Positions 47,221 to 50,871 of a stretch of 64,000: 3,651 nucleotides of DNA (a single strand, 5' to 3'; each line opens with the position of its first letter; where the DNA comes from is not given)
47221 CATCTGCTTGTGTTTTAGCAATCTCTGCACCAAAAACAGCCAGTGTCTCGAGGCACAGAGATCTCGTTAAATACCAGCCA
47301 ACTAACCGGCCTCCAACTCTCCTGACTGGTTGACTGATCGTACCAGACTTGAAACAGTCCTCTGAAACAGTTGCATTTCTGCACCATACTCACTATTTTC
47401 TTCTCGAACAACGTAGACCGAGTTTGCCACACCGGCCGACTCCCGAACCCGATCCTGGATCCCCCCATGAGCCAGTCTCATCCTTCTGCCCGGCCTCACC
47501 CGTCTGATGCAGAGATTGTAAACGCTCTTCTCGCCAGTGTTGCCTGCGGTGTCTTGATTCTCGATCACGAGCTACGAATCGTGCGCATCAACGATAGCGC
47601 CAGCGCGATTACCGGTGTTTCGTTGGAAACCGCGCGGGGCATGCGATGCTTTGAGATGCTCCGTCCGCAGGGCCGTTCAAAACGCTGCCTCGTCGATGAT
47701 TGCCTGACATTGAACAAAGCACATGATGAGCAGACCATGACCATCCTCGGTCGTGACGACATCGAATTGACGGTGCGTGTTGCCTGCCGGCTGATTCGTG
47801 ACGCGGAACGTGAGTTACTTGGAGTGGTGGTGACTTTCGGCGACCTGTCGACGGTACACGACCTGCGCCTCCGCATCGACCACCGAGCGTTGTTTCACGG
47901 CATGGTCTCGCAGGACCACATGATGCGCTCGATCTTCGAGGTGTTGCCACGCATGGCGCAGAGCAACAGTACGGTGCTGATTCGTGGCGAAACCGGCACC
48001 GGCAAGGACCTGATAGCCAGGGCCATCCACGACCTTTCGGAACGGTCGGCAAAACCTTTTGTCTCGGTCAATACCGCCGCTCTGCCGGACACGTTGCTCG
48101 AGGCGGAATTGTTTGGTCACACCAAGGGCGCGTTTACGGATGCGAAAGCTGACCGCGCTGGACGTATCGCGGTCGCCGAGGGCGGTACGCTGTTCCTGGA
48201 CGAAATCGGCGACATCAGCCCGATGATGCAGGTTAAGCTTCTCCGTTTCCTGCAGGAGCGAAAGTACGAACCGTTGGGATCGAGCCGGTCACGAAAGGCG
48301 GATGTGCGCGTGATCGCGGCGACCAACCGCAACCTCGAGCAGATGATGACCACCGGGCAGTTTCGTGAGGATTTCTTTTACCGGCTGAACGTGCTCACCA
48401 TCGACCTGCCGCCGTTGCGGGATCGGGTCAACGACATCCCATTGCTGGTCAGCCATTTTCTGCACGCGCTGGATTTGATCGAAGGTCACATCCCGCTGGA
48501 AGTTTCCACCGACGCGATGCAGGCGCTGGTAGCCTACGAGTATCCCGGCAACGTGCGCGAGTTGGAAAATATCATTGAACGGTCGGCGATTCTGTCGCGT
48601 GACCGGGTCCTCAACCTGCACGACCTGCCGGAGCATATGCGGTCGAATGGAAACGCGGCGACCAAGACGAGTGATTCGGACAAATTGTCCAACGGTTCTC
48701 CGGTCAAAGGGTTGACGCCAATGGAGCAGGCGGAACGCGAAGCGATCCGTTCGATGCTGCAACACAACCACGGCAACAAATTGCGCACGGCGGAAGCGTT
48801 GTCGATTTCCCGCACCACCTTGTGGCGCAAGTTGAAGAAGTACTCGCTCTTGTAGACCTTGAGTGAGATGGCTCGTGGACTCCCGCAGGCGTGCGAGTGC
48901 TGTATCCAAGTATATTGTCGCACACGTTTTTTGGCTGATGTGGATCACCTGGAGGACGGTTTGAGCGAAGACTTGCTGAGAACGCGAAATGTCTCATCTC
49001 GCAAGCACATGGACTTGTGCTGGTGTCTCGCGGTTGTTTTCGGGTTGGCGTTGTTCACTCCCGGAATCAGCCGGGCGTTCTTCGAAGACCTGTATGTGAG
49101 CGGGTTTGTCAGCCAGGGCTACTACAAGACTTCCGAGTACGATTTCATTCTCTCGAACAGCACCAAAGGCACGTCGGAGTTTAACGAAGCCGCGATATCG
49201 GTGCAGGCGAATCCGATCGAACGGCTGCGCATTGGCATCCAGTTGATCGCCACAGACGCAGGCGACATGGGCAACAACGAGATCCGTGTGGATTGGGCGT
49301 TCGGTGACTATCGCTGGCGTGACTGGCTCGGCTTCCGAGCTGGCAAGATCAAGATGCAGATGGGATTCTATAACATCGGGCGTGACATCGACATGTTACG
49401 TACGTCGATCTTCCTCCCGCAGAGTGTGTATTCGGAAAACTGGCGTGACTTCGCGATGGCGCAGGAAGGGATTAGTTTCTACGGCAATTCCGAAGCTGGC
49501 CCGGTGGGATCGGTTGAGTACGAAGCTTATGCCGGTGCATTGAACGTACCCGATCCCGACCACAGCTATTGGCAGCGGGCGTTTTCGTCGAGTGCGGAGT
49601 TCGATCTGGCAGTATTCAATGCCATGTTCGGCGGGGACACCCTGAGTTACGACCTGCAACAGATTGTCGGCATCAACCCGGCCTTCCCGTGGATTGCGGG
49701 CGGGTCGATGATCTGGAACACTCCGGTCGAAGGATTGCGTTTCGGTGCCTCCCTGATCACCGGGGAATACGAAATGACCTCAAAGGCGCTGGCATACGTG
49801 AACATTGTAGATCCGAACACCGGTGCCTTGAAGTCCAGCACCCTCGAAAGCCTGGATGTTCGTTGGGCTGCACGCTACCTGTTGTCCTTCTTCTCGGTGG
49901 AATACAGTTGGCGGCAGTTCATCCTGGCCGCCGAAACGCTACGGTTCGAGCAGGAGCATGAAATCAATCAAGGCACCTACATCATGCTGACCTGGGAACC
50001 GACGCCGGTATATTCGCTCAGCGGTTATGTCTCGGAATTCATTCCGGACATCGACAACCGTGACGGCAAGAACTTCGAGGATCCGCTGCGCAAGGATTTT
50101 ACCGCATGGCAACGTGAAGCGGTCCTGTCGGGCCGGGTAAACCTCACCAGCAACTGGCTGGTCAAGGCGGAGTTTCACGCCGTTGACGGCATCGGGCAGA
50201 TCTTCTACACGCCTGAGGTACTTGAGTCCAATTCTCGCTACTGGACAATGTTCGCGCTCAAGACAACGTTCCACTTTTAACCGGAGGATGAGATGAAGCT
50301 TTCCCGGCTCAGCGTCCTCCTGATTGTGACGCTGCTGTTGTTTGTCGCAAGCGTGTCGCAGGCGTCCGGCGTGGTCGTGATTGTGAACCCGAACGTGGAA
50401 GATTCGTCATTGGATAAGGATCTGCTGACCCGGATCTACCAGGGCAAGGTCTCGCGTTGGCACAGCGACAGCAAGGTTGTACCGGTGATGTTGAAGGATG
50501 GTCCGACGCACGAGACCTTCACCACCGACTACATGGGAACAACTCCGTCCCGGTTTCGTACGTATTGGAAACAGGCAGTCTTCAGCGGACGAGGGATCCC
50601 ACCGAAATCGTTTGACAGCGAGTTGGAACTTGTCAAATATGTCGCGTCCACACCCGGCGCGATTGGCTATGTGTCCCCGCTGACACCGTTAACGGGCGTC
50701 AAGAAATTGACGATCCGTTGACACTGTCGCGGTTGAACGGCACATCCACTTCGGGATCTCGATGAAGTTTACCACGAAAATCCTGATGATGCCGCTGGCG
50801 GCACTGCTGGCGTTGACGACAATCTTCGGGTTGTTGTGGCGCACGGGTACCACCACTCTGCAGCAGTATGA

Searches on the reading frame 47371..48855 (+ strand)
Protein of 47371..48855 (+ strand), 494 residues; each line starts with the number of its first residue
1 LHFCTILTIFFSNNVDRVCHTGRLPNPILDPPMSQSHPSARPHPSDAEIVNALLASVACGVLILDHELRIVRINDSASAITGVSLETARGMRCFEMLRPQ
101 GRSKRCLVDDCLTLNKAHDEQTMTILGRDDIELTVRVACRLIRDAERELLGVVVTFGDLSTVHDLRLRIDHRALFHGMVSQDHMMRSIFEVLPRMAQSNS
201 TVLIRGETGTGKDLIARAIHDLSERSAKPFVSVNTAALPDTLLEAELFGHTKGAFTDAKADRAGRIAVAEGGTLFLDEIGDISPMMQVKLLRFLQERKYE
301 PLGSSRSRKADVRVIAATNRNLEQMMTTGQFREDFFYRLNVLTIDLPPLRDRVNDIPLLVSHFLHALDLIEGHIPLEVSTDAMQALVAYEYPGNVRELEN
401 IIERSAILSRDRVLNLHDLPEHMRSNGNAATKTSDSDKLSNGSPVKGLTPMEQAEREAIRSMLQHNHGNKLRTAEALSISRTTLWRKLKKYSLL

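Call 11: search_protein_families(library=pfam, proteins=[window:47371-48855:+], max_evalue=0.001)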
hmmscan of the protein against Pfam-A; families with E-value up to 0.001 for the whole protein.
window:47371-48855:+ (494 aa): 9 families
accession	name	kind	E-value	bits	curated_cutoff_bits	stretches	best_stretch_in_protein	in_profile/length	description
PF00158.32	Sigma54_activat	-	8.4e-69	231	20.2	1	179-344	2-167/168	Sigma-54 interaction domain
PF25601.1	AAA_lid_14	-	3.5e-24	84.9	27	1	350-433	1-84/87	AAA+ ATPase lid domain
PF14532.12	Sigma54_activ_2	-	8.6e-21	75.1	25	1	184-349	6-138/138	Sigma-54 interaction domain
PF02954.25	HTH_8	-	3.8e-13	49.4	22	1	451-491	2-42/42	Bacterial regulatory protein, Fis family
PF07728.20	AAA_5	-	6.2e-11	42.9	22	1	202-321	2-124/139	AAA domain (dynein-related subfamily)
PF08448.16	PAS_4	-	3.1e-09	37.5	23.1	1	55-162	2-108/110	PAS fold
PF00989.32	PAS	-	1.2e-07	32.2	22.6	1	51-158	4-112/113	PAS fold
PF13426.13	PAS_9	-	1.6e-07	32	27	1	59-160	2-102/103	PAS domain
PF00004.35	AAA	-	1.3e-05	26.1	21.2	1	202-322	1-111/131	ATPase family associated with various cellular activities (AAA)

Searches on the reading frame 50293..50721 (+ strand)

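Call 58: search_protein_families(library=pfam, proteins=[window:50293-50721:+], max_evalue=0.01)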
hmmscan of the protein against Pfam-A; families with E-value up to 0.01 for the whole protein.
window:50293-50721:+ (142 aa): 1 family
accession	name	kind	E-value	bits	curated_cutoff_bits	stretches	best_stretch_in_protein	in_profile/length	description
PF12849.12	PBP_like_2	-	1.9e-06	28.3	27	1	25-128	92-185/267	PBP superfamily domain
